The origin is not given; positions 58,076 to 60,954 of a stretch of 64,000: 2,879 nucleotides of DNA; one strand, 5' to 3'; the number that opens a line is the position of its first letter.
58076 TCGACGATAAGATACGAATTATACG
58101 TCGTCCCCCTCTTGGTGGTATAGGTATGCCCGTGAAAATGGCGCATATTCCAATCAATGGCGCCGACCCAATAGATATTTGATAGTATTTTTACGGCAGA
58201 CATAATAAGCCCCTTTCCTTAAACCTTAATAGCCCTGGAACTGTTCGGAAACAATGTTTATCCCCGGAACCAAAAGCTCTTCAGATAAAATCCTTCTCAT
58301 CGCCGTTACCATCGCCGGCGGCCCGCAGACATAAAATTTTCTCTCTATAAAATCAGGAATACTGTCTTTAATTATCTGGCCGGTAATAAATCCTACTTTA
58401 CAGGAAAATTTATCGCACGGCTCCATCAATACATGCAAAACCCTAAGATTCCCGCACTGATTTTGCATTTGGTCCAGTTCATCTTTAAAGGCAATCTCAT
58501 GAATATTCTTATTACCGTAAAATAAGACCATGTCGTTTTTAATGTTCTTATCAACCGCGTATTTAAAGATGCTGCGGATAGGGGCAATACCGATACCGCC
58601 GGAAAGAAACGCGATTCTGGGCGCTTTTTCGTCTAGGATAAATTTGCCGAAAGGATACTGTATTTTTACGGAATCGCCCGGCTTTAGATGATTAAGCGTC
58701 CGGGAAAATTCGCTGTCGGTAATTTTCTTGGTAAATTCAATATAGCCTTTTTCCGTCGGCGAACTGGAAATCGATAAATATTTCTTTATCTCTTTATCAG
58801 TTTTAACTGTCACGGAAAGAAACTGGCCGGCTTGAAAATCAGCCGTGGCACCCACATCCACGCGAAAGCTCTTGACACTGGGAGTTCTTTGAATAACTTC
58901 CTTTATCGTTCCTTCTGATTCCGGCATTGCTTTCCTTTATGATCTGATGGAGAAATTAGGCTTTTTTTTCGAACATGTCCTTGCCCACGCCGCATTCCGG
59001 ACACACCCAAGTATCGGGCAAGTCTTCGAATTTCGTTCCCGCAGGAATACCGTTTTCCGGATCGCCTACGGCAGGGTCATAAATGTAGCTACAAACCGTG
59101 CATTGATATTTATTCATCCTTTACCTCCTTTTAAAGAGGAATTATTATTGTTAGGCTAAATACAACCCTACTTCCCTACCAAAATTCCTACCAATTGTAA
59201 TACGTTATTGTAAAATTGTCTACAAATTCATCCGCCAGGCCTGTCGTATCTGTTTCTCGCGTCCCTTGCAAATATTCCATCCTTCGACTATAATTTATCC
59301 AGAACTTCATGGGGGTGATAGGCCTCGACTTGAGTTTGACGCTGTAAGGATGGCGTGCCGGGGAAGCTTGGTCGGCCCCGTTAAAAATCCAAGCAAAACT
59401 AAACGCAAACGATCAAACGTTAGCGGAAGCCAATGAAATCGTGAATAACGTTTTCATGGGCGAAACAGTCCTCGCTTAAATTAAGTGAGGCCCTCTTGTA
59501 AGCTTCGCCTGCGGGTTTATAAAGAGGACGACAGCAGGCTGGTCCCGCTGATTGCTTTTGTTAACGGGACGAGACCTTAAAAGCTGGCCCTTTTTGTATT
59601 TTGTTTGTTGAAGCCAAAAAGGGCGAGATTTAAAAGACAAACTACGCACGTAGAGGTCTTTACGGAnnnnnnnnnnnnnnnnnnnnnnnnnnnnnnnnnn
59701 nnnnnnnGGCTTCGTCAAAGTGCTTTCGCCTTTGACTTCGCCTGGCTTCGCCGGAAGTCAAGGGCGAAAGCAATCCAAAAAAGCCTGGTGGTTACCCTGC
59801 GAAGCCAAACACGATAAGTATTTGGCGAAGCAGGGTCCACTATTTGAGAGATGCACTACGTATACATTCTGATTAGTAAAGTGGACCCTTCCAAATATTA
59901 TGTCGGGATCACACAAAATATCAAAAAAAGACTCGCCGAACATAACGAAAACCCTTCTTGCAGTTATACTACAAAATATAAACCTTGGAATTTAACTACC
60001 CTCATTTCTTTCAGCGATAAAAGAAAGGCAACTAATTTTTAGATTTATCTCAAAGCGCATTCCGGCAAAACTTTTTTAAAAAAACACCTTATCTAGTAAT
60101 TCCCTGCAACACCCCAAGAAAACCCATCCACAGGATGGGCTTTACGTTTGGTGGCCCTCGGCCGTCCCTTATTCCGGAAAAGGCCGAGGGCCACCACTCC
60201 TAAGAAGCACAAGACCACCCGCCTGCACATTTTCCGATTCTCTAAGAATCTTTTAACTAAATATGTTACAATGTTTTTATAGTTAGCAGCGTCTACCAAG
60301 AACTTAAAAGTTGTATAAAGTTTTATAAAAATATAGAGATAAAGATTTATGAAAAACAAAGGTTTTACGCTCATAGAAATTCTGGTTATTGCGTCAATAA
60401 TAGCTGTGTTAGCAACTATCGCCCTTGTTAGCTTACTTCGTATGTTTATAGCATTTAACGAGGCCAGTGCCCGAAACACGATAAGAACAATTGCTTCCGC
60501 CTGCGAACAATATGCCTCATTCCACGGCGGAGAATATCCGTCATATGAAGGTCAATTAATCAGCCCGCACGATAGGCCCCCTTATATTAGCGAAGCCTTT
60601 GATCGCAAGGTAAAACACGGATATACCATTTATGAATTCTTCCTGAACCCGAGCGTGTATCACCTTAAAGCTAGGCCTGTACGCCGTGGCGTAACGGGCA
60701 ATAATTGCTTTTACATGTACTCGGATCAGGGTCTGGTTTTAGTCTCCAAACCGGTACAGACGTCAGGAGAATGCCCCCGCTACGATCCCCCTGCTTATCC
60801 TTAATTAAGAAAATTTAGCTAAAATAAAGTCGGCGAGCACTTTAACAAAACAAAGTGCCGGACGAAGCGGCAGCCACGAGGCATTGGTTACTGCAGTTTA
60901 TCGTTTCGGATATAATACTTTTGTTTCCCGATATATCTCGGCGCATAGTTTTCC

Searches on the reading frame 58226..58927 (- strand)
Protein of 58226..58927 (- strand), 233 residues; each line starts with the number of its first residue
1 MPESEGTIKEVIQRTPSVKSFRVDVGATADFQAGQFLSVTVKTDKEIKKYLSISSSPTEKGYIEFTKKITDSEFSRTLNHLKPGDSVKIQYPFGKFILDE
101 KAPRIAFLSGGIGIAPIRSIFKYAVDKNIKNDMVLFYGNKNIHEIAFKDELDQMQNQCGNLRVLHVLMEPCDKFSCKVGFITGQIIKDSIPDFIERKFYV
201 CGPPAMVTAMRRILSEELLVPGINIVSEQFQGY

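Call 48: search_protein_families(library=pfam, proteins=[window:58226-58927:-], max_evalue=0.001)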
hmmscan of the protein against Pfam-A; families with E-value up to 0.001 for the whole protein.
window:58226-58927:- (233 aa): 2 families
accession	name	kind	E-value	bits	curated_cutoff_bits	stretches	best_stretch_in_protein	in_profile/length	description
PF00175.26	NAD_binding_1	-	1.2e-20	74.6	22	1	107-211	1-108/109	Oxidoreductase NAD-binding domain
PF00970.30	FAD_binding_6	-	1.6e-09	38.4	21.1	1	9-96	5-97/99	Oxidoreductase FAD-binding domain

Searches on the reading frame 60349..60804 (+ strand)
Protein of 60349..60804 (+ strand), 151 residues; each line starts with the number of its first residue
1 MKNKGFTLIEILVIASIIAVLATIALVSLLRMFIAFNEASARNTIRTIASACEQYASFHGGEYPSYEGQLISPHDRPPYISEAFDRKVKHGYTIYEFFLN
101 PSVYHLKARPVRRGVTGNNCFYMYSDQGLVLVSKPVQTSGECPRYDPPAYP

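Call 48: search_protein_families(library=pfam, proteins=[window:60349-60804:+], max_evalue=0.001)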
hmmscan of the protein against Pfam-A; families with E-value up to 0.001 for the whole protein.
window:60349-60804:+ (151 aa): 1 family
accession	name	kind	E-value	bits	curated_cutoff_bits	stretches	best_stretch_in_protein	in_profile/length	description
PF07963.17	N_methyl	-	5.9e-07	29.2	21.2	1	2-26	3-27/27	Prokaryotic N-terminal methylation motif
